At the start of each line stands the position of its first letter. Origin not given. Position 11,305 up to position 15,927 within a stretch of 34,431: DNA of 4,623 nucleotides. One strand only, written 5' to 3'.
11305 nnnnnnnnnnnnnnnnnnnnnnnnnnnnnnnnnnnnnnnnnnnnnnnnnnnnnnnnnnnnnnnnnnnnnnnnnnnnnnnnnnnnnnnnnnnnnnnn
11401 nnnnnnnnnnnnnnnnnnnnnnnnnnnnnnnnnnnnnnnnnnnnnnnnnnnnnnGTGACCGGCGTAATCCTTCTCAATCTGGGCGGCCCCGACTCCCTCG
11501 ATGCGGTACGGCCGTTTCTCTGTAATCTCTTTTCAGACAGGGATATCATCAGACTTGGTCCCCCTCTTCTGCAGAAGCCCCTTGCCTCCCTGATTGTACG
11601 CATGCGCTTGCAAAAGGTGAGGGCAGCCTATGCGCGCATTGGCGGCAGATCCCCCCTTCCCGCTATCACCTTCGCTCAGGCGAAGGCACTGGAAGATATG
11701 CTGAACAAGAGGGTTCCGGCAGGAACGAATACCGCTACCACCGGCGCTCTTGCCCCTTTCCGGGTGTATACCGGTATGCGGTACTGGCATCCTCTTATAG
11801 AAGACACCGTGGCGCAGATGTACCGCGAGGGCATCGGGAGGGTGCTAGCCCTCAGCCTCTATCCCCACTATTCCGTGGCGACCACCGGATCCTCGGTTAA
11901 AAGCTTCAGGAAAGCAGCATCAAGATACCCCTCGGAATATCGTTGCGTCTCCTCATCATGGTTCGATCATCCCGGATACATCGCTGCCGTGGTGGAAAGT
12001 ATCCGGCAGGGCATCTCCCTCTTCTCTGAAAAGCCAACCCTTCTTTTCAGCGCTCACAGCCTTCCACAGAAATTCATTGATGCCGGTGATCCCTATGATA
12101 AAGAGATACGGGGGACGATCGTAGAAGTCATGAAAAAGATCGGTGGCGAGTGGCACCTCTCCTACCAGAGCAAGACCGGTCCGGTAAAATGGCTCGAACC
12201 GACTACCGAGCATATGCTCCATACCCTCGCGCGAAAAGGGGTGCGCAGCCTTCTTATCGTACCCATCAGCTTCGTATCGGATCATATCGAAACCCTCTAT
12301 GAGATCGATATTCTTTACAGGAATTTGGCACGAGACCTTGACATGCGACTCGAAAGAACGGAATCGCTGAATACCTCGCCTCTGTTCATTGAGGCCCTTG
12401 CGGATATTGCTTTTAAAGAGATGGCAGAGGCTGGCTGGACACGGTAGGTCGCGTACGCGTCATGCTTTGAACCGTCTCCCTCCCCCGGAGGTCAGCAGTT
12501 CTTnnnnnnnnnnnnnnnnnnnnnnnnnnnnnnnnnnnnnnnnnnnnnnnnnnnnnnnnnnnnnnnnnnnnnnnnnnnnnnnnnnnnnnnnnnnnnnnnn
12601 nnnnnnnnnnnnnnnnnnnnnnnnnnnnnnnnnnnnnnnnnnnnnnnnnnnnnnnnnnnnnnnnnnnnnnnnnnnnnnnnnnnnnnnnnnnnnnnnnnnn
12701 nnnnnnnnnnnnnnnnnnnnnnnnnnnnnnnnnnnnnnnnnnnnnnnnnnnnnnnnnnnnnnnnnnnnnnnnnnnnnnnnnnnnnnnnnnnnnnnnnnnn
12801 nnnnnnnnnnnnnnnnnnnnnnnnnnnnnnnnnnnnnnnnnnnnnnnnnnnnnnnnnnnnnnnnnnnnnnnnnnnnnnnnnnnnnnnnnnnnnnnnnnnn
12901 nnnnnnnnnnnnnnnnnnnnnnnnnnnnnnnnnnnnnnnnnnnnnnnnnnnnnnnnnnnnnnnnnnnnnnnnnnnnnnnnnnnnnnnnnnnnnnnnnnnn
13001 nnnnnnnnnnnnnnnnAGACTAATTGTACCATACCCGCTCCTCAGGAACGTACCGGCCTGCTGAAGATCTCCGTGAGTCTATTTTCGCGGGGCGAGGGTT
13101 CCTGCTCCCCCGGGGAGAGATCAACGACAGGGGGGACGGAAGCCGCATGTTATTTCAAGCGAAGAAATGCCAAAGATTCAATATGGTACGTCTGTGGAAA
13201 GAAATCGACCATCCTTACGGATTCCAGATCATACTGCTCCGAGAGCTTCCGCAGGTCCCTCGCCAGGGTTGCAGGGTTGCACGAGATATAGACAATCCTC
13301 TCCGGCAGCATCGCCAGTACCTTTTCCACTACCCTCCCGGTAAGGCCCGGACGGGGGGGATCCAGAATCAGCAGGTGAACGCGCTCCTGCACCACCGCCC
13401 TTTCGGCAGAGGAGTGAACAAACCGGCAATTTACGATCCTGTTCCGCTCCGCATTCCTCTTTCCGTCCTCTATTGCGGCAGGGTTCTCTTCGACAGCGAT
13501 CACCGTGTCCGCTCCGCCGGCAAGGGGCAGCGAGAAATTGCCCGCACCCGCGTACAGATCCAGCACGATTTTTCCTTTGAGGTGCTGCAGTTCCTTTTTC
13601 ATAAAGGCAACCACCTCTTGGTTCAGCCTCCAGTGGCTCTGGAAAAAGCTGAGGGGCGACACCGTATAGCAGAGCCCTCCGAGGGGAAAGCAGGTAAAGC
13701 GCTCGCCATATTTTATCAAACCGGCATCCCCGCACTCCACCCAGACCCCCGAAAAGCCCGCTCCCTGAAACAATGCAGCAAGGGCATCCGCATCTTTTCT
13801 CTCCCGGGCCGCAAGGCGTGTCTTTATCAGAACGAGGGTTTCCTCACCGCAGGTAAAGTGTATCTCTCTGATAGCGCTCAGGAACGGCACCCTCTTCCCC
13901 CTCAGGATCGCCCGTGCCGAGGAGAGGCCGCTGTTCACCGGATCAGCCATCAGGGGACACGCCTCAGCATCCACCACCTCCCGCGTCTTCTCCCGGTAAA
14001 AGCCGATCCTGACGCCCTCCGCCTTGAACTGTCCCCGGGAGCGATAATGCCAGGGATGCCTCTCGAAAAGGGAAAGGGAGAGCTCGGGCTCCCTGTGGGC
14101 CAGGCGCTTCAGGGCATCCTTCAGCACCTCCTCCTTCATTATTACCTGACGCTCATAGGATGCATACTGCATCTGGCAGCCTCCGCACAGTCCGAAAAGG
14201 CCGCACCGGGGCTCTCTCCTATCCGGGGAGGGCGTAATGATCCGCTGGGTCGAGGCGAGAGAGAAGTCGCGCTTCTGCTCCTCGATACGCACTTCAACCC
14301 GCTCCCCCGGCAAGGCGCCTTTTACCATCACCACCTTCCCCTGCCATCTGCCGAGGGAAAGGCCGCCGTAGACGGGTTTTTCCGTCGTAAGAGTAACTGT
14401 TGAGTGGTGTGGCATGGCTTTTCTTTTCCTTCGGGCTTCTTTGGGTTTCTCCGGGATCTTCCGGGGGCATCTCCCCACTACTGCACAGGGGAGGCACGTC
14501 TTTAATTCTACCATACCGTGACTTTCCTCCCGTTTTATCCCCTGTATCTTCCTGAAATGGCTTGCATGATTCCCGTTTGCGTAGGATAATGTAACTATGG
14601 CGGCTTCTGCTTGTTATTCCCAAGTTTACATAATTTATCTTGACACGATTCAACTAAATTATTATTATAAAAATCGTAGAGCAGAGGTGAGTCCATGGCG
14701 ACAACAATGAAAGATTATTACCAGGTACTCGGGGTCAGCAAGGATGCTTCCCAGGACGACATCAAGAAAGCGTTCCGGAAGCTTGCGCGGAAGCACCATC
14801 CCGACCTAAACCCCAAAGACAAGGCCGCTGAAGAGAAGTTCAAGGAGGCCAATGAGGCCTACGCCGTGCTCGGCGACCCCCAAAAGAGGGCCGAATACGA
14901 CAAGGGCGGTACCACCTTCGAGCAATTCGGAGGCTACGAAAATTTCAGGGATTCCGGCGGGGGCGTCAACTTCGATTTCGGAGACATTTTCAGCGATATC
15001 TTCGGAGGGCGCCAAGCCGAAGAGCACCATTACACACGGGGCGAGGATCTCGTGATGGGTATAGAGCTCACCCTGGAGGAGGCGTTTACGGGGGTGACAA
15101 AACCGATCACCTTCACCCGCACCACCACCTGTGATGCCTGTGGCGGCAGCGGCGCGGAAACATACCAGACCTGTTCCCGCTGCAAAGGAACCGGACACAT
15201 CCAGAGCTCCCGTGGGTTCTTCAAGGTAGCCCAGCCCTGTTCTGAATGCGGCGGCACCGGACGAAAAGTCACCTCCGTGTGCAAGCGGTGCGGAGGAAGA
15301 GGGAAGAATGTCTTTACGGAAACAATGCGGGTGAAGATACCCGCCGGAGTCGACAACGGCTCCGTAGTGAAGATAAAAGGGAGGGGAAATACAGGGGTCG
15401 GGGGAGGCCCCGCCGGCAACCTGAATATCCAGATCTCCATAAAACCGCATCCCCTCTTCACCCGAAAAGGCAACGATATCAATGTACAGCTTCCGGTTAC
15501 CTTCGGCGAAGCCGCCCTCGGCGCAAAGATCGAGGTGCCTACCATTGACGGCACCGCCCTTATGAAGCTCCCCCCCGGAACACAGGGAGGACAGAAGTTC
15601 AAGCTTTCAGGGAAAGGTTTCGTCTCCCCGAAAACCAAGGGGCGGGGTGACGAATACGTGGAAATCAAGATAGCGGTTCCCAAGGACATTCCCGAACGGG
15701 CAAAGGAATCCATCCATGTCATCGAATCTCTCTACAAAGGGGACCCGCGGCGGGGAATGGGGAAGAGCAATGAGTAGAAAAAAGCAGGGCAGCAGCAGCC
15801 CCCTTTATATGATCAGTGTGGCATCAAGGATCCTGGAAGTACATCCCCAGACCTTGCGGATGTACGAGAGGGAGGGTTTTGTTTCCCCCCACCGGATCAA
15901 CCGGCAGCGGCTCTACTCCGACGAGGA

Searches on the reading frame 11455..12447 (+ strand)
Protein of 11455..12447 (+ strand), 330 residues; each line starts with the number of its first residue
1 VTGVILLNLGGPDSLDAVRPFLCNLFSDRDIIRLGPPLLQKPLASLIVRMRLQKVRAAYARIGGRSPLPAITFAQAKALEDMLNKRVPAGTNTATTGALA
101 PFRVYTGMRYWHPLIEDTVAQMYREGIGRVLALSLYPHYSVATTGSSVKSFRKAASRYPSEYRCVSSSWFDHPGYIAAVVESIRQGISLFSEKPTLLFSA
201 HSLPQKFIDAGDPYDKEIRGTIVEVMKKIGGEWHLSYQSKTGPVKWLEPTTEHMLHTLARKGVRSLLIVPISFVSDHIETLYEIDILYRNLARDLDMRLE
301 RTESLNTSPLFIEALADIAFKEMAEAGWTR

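Call 51: search_protein_families(library=pfam, proteins=[window:11455-12447:+], max_evalue=0.001)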
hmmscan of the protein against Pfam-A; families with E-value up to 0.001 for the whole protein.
window:11455-12447:+ (330 aa): 1 family
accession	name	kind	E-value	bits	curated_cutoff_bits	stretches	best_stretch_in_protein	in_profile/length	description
PF00762.24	Ferrochelatase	-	6.2e-105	351.1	27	1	2-321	2-315/317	Ferrochelatase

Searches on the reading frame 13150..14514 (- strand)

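Call 51: search_protein_families(library=pfam, proteins=[window:13150-14514:-], max_evalue=0.001)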
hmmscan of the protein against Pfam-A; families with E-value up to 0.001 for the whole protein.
window:13150-14514:- (454 aa): 7 families
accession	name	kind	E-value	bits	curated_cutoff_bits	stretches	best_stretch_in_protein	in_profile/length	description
PF05958.17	tRNA_U5-meth_tr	-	1.8e-26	93.4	23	1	283-452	172-355/357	tRNA (Uracil-5-)-methyltransferase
PF02475.24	TRM5-TYW2_MTfase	-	8.4e-08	32.8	28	1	313-374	36-99/164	TRM5/TYW2 methyltransferase domain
PF01938.26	TRAM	-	1.7e-07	31.4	21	1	39-87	9-58/61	TRAM domain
PF05175.20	MTS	-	3.5e-07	30.5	23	1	305-387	23-107/170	Methyltransferase small domain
PF13847.12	Methyltransf_31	-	8.1e-06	26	27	1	313-373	3-66/145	Methyltransferase domain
PF03602.21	Cons_hypoth95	-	1.6e-05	25.1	24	1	311-388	39-123/182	Conserved hypothetical protein 95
PF13649.12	Methyltransf_25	-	1.7e-05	25.8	27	1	317-374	1-59/97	Methyltransferase domain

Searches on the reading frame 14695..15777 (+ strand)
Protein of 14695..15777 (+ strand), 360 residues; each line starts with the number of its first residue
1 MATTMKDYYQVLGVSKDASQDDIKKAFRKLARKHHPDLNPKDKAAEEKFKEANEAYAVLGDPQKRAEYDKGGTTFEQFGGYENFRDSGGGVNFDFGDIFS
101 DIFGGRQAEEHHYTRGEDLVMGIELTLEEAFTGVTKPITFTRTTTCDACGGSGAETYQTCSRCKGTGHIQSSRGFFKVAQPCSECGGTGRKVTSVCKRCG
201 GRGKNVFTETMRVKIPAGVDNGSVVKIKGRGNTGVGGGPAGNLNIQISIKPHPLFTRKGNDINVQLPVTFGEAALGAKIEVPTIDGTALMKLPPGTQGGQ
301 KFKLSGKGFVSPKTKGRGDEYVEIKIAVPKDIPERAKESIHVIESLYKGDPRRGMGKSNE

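Call 51: search_protein_families(library=pfam, proteins=[window:14695-15777:+], max_evalue=0.001)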
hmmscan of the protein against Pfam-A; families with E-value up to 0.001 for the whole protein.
window:14695-15777:+ (360 aa): 3 families
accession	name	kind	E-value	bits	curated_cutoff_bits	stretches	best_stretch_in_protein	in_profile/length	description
PF01556.23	DnaJ_C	-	1.9e-45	155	26.6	1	121-329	3-152/152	DnaJ C terminal domain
PF00226.36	DnaJ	-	1.1e-27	96.3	27.8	1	7-69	1-63/63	DnaJ domain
PF00684.25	DnaJ_CXXCXGXG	-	7.2e-11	42.6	32.7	1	146-203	1-65/65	DnaJ central domain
